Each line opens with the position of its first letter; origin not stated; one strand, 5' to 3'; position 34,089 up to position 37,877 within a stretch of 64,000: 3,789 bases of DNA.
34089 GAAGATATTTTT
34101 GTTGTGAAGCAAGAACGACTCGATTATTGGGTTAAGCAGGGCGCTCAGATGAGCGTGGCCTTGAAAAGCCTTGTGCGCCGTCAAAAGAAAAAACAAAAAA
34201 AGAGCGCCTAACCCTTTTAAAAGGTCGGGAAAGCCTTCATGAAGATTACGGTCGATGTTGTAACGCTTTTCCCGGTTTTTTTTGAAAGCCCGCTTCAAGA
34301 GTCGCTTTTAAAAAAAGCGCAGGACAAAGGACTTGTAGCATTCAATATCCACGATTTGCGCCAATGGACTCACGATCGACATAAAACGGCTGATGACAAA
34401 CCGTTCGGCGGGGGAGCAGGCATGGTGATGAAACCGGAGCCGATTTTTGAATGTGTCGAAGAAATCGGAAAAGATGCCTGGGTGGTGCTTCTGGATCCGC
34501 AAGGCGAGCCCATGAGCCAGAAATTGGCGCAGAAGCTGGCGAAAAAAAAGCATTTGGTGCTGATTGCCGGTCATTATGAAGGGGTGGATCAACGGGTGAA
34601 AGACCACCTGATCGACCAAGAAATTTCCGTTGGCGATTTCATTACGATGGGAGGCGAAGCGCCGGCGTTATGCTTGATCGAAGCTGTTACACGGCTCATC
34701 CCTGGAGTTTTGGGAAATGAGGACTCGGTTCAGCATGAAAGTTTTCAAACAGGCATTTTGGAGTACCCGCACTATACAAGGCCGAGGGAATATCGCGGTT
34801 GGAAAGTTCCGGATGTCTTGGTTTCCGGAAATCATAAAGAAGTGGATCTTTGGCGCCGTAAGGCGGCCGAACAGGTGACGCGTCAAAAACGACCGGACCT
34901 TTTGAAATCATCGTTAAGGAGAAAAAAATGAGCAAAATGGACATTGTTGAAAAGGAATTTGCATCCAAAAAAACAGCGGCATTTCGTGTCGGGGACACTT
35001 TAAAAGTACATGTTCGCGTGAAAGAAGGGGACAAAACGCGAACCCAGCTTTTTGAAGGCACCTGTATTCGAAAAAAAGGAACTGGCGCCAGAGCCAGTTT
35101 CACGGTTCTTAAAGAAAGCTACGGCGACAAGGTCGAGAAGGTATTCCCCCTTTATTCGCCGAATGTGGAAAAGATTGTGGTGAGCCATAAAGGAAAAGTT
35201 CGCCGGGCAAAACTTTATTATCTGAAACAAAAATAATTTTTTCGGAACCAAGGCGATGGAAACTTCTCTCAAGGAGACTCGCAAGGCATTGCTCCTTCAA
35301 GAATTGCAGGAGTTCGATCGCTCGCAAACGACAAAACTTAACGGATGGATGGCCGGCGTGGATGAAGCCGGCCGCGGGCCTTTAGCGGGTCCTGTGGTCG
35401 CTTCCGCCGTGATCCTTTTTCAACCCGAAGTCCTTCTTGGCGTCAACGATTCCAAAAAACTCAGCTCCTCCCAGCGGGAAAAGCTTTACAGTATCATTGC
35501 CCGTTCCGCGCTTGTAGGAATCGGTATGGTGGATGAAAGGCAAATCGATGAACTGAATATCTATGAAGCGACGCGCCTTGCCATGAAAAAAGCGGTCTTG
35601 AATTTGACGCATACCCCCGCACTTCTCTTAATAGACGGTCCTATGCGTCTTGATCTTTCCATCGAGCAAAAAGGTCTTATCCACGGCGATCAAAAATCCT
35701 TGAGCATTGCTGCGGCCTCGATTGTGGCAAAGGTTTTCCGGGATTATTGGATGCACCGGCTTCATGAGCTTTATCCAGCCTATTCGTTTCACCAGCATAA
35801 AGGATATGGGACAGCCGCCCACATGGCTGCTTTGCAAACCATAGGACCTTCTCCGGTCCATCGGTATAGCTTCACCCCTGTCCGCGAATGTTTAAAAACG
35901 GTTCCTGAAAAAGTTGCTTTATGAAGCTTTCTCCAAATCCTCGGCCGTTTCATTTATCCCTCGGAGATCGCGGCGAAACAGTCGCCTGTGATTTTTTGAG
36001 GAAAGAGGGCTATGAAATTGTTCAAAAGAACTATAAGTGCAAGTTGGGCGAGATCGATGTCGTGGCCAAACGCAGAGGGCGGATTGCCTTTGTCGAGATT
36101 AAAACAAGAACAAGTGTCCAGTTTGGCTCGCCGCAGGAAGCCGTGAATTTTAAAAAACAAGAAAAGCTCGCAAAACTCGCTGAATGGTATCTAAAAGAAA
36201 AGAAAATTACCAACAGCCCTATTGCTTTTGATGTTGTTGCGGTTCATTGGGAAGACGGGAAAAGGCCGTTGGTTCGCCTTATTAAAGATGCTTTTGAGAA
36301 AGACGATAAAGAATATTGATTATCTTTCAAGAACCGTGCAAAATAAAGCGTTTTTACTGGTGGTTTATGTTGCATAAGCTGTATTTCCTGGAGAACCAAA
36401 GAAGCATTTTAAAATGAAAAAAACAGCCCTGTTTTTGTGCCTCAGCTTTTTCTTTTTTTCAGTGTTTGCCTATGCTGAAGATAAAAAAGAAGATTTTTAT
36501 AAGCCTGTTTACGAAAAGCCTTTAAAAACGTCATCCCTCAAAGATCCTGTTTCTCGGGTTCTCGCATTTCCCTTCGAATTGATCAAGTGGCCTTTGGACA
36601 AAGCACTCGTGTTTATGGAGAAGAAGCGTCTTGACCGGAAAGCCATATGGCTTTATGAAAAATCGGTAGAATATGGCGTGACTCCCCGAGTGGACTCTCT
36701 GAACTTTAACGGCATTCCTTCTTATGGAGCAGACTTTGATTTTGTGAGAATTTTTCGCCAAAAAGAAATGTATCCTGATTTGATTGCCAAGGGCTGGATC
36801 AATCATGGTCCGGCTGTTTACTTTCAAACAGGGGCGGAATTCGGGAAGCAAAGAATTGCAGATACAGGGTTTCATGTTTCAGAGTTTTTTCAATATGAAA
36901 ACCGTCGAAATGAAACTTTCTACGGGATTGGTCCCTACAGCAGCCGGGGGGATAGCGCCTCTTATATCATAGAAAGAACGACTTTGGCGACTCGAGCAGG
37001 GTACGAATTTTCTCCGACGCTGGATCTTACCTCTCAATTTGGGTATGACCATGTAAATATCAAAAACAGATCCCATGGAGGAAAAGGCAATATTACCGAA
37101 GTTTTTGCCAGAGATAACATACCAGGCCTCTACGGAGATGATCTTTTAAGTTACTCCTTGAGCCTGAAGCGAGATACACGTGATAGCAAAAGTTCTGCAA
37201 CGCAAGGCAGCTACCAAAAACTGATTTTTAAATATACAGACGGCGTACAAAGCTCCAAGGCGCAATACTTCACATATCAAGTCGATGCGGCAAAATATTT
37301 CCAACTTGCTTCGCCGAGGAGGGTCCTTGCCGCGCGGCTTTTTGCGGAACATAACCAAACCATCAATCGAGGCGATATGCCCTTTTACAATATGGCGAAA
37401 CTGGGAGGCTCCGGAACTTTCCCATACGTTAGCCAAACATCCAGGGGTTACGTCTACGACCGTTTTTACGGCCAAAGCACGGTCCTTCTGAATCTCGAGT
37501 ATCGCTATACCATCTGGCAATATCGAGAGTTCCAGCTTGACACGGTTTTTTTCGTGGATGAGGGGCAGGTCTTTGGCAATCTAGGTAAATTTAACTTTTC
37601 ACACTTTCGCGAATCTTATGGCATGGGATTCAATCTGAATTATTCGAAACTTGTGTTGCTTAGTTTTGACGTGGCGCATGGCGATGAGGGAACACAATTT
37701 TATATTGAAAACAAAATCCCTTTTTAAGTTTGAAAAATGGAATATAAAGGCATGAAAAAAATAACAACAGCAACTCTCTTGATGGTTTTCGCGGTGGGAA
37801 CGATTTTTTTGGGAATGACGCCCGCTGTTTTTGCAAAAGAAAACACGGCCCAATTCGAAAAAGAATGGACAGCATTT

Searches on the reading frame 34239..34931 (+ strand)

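Call 68: search_protein_families(library=pfam, proteins=[window:34239-34931:+], max_evalue=0.00001)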
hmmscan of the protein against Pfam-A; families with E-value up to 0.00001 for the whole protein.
window:34239-34931:+ (230 aa): 1 family
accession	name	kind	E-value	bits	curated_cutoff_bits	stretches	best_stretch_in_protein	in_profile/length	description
PF01746.26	tRNA_m1G_MT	-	1.1e-66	224.7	27.3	1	25-219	2-195/195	tRNA (Guanine-1)-methyltransferase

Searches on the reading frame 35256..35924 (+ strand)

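Call 68: search_protein_families(library=pfam, proteins=[window:35256-35924:+], max_evalue=0.00001)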
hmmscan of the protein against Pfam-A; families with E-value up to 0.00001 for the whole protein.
window:35256-35924:+ (222 aa): 1 family
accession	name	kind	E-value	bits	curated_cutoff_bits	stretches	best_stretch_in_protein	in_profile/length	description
PF01351.25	RNase_HII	-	4.6e-36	125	25.8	1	33-208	1-198/199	Ribonuclease HII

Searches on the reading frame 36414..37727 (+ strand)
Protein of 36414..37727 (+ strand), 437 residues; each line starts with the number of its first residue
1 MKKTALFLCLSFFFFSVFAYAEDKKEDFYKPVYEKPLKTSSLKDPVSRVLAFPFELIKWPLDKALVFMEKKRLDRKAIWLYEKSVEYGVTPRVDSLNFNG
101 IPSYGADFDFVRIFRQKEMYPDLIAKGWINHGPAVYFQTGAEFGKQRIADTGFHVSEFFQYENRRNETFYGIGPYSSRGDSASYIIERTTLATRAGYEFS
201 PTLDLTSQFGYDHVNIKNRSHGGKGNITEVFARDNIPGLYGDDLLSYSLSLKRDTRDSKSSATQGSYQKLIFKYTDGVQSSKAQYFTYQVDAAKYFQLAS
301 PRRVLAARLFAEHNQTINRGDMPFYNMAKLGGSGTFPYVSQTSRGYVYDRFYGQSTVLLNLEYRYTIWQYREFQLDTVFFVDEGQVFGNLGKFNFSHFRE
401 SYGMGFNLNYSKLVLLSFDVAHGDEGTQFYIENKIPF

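Call 68: search_protein_families(library=pfam, proteins=[window:36414-37727:+], max_evalue=0.00001)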
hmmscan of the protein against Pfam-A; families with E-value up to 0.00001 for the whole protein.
window:36414-37727:+ (437 aa): 1 family
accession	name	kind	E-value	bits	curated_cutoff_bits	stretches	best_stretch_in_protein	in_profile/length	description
PF01103.29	Omp85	-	2.4e-23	83.6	24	1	156-422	39-304/325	Omp85 superfamily domain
